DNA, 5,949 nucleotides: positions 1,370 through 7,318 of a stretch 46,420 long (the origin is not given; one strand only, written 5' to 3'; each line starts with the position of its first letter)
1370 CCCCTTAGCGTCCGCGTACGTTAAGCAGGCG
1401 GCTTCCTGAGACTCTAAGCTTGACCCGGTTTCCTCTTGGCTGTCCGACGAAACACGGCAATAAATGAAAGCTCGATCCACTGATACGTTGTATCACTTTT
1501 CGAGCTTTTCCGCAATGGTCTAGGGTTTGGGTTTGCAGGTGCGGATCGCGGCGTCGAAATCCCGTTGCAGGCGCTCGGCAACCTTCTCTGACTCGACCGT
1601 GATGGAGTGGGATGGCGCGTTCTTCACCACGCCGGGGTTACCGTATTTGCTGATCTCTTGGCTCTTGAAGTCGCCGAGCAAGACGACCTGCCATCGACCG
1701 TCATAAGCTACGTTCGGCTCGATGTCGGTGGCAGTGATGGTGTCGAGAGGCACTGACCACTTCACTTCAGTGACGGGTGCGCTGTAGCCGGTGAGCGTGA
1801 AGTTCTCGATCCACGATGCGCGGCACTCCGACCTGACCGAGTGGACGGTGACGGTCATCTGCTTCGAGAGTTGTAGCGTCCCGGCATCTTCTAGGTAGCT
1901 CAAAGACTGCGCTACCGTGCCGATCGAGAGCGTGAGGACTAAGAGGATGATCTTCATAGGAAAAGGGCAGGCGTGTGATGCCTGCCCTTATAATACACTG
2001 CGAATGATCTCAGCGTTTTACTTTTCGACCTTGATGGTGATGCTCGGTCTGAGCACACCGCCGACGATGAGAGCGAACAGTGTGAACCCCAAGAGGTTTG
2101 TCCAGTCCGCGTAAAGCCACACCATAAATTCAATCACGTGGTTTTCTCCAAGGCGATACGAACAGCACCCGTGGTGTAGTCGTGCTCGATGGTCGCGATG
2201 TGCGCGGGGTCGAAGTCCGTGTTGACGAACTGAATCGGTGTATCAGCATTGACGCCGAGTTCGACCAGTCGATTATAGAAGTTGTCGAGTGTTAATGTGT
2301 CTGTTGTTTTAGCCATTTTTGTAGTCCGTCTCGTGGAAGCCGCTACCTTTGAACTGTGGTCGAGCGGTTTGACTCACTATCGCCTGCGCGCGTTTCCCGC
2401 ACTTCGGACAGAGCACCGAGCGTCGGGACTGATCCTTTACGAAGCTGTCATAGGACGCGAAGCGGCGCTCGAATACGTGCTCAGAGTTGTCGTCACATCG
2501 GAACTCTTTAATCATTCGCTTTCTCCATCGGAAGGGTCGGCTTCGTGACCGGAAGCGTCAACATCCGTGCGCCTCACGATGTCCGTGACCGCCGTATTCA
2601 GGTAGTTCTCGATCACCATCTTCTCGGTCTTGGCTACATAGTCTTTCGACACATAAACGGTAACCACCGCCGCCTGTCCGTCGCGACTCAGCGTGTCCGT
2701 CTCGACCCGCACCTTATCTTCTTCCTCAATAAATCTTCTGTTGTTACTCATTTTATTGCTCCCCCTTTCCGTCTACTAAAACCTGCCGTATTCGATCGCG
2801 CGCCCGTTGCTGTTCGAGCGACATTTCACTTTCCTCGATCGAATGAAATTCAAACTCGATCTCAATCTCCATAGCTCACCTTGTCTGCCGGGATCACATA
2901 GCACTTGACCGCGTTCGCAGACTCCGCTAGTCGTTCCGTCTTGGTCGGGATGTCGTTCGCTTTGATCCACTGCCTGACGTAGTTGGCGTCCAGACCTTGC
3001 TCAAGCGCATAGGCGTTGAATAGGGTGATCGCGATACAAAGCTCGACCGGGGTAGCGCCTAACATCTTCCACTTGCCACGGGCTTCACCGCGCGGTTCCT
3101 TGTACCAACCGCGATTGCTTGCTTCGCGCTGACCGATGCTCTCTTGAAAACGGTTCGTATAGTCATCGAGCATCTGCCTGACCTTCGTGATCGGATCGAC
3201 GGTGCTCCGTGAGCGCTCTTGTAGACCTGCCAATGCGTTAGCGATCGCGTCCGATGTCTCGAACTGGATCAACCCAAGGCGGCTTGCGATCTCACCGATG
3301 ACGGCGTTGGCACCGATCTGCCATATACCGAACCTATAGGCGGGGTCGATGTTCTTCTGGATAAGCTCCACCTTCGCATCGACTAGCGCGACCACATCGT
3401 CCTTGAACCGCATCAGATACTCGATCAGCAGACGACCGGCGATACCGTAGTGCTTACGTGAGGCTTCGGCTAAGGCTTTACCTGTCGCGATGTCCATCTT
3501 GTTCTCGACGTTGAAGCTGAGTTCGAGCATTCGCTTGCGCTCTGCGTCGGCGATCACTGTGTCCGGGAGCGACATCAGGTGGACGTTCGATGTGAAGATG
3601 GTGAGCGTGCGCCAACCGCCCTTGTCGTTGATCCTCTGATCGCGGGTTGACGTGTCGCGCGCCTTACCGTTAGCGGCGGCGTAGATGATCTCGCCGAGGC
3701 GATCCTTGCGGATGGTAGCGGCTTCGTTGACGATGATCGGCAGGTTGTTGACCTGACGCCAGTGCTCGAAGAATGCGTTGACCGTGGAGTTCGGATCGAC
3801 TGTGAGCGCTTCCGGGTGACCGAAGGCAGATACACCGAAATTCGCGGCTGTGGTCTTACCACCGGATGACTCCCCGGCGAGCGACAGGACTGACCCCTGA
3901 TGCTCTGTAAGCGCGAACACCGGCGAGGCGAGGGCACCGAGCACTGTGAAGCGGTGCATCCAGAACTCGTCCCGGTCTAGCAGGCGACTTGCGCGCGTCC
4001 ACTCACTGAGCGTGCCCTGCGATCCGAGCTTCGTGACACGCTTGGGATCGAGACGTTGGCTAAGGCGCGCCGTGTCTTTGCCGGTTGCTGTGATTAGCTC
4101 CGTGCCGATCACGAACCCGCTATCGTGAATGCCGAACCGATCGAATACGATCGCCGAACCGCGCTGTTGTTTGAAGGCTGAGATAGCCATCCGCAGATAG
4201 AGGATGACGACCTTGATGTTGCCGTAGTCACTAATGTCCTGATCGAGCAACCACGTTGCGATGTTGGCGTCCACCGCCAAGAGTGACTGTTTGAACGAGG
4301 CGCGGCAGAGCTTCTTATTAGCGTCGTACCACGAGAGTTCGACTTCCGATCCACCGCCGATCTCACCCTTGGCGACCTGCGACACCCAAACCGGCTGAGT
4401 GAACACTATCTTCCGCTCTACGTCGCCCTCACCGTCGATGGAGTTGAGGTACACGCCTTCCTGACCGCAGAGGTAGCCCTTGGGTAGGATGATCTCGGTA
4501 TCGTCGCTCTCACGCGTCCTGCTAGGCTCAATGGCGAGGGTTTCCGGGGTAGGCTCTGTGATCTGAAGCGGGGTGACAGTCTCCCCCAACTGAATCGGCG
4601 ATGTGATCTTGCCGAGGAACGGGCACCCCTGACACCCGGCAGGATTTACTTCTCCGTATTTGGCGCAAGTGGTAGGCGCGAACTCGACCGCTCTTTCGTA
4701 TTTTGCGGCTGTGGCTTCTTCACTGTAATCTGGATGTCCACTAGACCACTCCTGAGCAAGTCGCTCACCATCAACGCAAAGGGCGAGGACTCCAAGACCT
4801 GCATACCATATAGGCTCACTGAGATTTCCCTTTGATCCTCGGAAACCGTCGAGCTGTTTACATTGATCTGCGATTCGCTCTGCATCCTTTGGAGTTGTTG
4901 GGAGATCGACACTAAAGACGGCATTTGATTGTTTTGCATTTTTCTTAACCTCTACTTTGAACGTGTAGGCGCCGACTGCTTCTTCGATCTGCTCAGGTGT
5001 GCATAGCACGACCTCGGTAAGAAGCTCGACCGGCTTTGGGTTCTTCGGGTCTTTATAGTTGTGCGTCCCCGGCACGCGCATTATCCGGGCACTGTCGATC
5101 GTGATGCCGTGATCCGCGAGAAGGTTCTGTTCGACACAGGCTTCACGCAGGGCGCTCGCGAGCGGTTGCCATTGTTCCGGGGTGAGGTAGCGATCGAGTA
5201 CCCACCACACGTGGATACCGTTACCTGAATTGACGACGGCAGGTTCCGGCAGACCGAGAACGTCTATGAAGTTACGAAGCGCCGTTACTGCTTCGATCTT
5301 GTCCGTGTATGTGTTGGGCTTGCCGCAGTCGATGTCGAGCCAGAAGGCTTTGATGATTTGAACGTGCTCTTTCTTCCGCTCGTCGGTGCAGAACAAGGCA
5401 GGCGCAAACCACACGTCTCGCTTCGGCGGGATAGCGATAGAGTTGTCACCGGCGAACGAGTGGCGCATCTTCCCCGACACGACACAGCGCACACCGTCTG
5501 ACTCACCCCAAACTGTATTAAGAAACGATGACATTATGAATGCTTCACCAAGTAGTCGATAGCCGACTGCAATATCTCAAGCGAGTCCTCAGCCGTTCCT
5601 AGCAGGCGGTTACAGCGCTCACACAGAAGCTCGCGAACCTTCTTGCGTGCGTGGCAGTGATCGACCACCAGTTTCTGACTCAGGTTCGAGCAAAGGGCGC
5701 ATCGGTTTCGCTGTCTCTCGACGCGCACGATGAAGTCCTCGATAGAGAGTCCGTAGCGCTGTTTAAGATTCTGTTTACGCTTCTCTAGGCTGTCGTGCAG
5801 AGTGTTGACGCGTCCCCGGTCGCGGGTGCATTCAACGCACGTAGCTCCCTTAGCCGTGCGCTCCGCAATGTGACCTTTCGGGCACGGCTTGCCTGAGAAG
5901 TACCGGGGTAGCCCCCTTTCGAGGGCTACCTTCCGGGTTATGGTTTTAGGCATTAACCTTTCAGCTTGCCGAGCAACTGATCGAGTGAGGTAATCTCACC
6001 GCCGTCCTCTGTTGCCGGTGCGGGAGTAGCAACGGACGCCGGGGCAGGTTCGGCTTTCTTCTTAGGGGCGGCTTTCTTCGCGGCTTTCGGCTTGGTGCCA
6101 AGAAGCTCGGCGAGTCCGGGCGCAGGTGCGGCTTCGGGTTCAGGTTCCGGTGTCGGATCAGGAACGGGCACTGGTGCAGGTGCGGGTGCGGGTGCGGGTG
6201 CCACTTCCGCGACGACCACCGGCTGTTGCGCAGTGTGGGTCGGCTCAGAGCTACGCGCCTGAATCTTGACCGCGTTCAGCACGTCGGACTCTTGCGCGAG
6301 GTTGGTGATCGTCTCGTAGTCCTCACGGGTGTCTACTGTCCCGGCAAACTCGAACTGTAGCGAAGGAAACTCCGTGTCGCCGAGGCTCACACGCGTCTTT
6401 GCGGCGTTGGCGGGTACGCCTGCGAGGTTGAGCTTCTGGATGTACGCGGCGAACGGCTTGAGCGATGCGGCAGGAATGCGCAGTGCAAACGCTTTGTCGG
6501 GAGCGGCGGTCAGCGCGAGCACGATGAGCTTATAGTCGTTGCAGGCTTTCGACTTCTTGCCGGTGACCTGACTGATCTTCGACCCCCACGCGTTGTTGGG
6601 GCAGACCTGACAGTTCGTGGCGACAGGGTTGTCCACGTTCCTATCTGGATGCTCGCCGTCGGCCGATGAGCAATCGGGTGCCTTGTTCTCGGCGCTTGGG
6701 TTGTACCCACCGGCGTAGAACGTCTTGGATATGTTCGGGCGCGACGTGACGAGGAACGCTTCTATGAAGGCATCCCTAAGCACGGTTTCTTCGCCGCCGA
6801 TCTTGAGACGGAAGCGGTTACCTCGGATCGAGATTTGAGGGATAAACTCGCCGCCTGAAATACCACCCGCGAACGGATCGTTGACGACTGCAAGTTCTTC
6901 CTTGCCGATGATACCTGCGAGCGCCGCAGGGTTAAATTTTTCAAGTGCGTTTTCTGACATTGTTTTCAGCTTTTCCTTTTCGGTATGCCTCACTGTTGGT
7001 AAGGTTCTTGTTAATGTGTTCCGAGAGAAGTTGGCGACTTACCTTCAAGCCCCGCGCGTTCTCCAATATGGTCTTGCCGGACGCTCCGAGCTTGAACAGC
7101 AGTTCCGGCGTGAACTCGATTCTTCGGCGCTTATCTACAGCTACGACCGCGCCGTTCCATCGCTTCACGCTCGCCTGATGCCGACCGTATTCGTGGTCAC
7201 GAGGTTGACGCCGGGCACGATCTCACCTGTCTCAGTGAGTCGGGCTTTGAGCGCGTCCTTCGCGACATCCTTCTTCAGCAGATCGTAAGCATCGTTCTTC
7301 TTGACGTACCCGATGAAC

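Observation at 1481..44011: Dispersed palindrome-containing motif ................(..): at least 11 copies, concentrated at the starts of transcription units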

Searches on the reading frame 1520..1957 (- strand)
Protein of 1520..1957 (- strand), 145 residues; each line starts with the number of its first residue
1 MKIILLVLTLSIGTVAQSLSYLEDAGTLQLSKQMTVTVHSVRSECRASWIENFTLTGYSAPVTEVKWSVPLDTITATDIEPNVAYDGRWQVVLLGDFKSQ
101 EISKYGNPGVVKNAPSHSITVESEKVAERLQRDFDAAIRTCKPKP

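Call 8: search_protein_families(library=pfam, proteins=[window:1520-1957:-], max_evalue=0.01)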
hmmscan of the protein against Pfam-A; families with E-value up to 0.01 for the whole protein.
window:1520-1957:- (145 aa): 0 families

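Call 10: search_protein_families(library=phrogs, proteins=[window:1520-1957:-], max_evalue=0.01)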
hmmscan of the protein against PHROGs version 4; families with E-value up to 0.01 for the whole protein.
window:1520-1957:- (145 aa): 0 families

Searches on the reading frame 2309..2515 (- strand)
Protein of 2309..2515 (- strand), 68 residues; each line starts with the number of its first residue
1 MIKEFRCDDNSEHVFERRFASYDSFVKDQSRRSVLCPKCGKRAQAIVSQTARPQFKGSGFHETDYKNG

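Call 81: search_protein_families(library=phrogs, proteins=[window:2309-2515:-], max_evalue=0.01)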
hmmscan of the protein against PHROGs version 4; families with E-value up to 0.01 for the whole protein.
window:2309-2515:- (68 aa): 0 families

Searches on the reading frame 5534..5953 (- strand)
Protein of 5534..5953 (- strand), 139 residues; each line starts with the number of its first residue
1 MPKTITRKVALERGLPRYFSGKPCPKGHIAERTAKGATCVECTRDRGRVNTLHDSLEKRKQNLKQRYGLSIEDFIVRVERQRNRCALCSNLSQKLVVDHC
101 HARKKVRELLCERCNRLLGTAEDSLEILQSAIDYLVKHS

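Call 44: search_protein_families(library=phrogs, proteins=[window:5534-5953:-], max_evalue=0.1)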
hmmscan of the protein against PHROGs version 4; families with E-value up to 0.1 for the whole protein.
window:5534-5953:- (139 aa): 11 families
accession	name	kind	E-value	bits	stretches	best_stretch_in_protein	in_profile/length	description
phrog_2633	-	DNA, RNA and nucleotide metabolism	5.9e-28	98.8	1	31-138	34-139/142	endonuclease VII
phrog_2914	-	DNA, RNA and nucleotide metabolism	5.6e-26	92.4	1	37-138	54-155/190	endonuclease VII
phrog_307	-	DNA, RNA and nucleotide metabolism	7.5e-24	86.3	1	35-138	77-179/334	endonuclease VII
phrog_1081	-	unknown function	1.5e-15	57.9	1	3-50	2-49/67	-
phrog_1035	-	DNA, RNA and nucleotide metabolism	8.2e-11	43.3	1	5-137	46-229/271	endonuclease VII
phrog_423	-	DNA, RNA and nucleotide metabolism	3.3e-09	37.9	1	78-124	19-70/159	endonuclease VII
phrog_17507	-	DNA, RNA and nucleotide metabolism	9.5e-07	29.6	1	98-136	2-41/65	endonuclease VII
phrog_23777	-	unknown function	1.9e-05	26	1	8-50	2-43/75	-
phrog_11865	-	DNA, RNA and nucleotide metabolism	0.0096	17.4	1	96-125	1-30/95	endonuclease VII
phrog_15231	-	unknown function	0.011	17.1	1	2-48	86-131/138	-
phrog_18310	-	unknown function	0.093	13.9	1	24-62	18-57/82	-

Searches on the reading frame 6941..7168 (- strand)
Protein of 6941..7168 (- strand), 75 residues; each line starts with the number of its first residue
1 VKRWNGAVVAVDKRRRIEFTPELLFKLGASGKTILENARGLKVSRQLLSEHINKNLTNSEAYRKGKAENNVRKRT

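Call 14: search_protein_families(library=pfam, proteins=[window:6941-7168:-], max_evalue=0.01)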
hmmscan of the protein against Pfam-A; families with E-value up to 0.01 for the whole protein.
window:6941-7168:- (75 aa): 0 families

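Call 43: search_protein_families(library=pfam, proteins=[window:6941-7168:-], max_evalue=5)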
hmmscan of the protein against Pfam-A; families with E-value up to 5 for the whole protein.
window:6941-7168:- (75 aa): 1 family
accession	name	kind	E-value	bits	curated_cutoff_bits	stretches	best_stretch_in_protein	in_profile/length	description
PF05435.16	Phi-29_GP3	-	0.049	13.5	25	1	26-74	83-131/266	Phi-29 DNA terminal protein GP3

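Call 44: search_protein_families(library=phrogs, proteins=[window:6941-7168:-], max_evalue=0.1)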
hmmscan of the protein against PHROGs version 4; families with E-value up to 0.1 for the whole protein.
window:6941-7168:- (75 aa): 1 family
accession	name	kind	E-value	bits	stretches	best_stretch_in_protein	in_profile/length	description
phrog_3218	-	head and packaging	0.075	13.8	1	24-70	26-72/152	terminase small subunit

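Call 60: search_protein_families(library=ncbifam, proteins=[window:6941-7168:-], max_evalue=1)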
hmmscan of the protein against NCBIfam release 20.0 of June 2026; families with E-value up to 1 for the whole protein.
window:6941-7168:- (75 aa): 0 families
